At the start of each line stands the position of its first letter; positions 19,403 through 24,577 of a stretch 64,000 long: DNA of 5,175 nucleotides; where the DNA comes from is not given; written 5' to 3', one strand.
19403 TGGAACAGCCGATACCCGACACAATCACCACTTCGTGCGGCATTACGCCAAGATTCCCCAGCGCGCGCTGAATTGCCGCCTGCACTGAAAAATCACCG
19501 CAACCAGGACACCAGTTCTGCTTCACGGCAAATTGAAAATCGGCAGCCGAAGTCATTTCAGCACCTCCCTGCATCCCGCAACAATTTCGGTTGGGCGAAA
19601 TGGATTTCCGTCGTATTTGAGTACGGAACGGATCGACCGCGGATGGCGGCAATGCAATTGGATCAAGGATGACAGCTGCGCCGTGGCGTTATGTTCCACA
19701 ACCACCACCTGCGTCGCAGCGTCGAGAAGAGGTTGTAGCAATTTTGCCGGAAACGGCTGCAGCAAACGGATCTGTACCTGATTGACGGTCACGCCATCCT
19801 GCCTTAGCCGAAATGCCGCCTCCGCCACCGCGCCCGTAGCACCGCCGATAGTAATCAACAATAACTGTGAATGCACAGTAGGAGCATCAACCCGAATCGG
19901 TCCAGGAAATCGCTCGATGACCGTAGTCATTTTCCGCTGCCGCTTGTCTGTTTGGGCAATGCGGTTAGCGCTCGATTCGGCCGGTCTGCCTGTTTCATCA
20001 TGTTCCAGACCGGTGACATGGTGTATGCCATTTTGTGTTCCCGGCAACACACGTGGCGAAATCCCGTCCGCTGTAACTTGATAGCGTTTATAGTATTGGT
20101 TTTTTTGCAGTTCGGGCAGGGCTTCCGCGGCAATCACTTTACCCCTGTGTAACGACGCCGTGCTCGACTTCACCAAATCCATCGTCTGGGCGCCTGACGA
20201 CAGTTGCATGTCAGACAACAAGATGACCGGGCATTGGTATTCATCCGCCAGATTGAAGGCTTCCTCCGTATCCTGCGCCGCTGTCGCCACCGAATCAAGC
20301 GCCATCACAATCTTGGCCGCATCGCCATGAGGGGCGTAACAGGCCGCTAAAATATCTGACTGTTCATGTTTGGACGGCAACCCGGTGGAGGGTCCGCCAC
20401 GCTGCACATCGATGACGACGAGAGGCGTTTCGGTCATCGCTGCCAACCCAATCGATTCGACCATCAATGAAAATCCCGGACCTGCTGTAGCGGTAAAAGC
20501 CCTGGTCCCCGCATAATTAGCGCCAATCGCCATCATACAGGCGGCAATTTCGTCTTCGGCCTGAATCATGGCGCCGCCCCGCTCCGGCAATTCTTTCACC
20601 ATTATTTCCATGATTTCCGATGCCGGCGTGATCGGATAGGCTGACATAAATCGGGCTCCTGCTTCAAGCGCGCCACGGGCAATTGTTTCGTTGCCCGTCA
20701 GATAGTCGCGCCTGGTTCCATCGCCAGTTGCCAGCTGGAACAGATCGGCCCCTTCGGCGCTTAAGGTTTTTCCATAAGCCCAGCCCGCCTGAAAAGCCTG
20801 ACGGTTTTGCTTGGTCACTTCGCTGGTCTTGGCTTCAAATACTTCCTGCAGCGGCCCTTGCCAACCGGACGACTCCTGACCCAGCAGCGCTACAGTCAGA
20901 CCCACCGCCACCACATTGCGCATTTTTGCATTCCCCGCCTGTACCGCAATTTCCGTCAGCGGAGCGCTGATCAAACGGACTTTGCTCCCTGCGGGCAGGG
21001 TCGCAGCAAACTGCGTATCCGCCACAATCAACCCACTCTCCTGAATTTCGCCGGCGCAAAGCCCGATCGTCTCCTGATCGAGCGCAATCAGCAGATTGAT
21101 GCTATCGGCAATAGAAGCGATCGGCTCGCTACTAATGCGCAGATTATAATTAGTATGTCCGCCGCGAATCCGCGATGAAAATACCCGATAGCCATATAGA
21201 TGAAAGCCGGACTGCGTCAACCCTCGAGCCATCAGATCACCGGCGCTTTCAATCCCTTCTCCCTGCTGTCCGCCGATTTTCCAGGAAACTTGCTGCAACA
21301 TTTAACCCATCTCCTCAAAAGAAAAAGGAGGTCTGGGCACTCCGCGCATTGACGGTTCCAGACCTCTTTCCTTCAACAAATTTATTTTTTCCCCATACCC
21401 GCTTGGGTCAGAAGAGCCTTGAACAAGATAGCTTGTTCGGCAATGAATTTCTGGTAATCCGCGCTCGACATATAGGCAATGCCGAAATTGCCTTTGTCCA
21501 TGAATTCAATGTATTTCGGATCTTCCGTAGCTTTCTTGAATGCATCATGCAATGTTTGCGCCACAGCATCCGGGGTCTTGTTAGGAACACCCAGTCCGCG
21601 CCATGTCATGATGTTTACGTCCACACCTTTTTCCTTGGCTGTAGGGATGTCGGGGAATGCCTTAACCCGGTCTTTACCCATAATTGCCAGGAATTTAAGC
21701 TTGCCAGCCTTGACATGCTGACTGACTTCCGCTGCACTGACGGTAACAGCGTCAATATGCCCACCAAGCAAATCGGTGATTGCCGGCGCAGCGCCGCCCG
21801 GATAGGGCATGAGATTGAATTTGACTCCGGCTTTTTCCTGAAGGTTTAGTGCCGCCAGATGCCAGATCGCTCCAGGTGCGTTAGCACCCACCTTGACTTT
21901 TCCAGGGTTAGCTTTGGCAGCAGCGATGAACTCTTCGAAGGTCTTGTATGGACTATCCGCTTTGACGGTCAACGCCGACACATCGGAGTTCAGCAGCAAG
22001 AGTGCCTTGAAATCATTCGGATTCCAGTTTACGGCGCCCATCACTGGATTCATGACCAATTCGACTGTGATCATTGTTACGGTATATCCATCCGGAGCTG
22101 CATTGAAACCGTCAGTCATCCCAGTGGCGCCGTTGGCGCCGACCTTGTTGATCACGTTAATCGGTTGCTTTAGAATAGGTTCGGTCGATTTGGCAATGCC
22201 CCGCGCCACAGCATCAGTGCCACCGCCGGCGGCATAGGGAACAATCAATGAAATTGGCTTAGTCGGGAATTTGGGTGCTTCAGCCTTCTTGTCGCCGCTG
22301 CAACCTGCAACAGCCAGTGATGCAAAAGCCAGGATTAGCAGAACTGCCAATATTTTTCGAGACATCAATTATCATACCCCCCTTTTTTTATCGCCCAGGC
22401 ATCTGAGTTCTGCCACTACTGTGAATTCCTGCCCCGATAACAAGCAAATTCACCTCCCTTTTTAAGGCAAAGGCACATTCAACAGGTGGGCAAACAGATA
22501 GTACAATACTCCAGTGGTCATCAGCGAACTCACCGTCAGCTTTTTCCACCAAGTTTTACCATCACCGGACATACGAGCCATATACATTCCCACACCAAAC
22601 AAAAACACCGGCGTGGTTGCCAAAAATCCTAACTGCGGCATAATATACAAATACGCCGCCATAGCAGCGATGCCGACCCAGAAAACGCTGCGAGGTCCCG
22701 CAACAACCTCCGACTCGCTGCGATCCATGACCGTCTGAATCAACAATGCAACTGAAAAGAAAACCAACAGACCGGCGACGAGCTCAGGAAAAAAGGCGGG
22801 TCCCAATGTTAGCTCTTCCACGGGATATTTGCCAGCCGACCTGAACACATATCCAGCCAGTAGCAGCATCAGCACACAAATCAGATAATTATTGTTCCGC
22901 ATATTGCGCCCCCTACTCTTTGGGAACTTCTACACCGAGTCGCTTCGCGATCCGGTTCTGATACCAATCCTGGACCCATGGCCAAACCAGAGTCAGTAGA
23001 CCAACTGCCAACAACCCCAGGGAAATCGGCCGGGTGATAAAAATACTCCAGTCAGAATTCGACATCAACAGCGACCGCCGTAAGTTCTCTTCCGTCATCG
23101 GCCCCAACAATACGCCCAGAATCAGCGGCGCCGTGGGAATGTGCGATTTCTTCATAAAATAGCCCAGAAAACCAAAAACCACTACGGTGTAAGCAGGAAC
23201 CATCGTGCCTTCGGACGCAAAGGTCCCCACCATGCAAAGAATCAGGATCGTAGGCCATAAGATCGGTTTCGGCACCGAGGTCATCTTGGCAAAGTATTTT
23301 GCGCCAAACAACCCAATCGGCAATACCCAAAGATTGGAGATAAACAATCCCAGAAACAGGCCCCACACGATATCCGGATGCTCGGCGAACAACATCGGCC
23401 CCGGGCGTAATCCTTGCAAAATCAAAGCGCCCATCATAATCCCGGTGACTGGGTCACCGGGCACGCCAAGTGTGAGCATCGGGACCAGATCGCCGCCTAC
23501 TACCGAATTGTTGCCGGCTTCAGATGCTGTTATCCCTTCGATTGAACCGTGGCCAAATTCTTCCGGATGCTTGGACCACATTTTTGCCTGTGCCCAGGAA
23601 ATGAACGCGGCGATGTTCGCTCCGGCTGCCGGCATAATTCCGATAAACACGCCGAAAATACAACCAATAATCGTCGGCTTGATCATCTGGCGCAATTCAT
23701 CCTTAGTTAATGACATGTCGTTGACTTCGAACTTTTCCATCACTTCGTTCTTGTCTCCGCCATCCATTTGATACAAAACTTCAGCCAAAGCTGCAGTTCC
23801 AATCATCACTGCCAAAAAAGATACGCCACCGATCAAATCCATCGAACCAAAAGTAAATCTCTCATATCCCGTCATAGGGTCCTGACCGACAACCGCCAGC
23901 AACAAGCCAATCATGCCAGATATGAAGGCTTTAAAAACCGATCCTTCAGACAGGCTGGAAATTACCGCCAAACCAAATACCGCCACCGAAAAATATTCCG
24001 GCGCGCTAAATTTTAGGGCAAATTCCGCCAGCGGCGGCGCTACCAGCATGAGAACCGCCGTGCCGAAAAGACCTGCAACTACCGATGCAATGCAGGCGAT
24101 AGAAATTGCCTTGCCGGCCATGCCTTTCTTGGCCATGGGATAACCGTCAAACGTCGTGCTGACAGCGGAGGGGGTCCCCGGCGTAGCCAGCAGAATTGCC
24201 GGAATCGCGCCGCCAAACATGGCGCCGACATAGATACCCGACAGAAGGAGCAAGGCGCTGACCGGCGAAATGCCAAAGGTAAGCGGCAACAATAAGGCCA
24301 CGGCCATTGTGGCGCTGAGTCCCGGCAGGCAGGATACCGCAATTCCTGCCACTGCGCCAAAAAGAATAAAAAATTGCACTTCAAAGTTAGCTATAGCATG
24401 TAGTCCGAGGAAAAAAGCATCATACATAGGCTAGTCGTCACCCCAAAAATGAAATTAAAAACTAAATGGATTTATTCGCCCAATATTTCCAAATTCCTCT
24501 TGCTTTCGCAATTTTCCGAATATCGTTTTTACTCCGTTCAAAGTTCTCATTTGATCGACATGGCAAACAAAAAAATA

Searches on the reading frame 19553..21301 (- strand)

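Call 25: search_protein_families(library=pfam, proteins=[window:19553-21301:-], max_evalue=0.00001)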
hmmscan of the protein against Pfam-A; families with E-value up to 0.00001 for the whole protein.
window:19553-21301:- (582 aa): 4 families
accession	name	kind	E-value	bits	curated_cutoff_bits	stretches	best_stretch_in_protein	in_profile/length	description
PF01855.24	POR_N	-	2.2e-54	185.1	27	1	210-449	2-226/231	Pyruvate flavodoxin/ferredoxin oxidoreductase, thiamine diP-bdg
PF01558.24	POR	-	1.9e-30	106.7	27.4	1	14-173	2-171/173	Pyruvate ferredoxin/flavodoxin oxidoreductase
PF17147.9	PFOR_II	-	1.5e-09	38.6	27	1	480-573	3-102/102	Pyruvate:ferredoxin oxidoreductase core domain II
PF02776.23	TPP_enzyme_N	-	1.5e-06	28.4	26.8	1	203-311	3-107/119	Thiamine pyrophosphate enzyme, N-terminal TPP binding domain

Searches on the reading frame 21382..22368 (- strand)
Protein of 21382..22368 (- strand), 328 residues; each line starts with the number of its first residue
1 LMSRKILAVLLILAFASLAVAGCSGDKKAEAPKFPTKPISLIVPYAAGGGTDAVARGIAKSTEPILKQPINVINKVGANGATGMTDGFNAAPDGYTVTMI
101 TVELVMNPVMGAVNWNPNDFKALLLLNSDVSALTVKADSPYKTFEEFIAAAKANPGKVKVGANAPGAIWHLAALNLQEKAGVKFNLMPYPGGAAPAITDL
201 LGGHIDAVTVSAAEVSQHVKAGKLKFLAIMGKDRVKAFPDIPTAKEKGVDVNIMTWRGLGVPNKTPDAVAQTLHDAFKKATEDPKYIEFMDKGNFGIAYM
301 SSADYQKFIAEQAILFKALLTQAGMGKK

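Call 61: search_protein_families(library=pfam, proteins=[window:21382-22368:-], max_evalue=0.00001)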
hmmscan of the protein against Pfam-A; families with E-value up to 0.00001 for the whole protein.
window:21382-22368:- (328 aa): 1 family
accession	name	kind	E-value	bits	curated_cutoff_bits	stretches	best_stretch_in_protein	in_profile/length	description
PF03401.19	TctC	-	6.2e-63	213.3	27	1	54-323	1-272/274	Tripartite tricarboxylate transporter family receptor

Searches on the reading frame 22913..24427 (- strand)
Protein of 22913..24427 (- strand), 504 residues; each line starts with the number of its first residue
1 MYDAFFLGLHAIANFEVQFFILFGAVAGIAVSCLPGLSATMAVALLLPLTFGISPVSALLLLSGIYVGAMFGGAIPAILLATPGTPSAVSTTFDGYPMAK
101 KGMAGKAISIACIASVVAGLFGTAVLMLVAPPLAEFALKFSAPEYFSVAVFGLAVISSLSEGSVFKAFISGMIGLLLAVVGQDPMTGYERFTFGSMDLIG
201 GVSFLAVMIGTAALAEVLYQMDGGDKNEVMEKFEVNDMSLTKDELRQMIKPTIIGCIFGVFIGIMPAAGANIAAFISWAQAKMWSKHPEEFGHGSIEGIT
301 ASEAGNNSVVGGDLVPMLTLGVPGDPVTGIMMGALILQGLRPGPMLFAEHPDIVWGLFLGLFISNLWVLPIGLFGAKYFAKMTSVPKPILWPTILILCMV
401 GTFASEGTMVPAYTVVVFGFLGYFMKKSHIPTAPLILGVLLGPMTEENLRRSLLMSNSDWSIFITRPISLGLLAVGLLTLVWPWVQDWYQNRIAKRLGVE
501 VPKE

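Call 25: search_protein_families(library=pfam, proteins=[window:22913-24427:-], max_evalue=0.00001)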
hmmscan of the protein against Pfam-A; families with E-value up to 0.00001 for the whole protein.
window:22913-24427:- (504 aa): 1 family
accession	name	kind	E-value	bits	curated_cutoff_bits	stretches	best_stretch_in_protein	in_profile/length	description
PF01970.21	TctA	-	2.5e-148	494.6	28.9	1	19-437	2-423/423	Tripartite tricarboxylate transporter TctA family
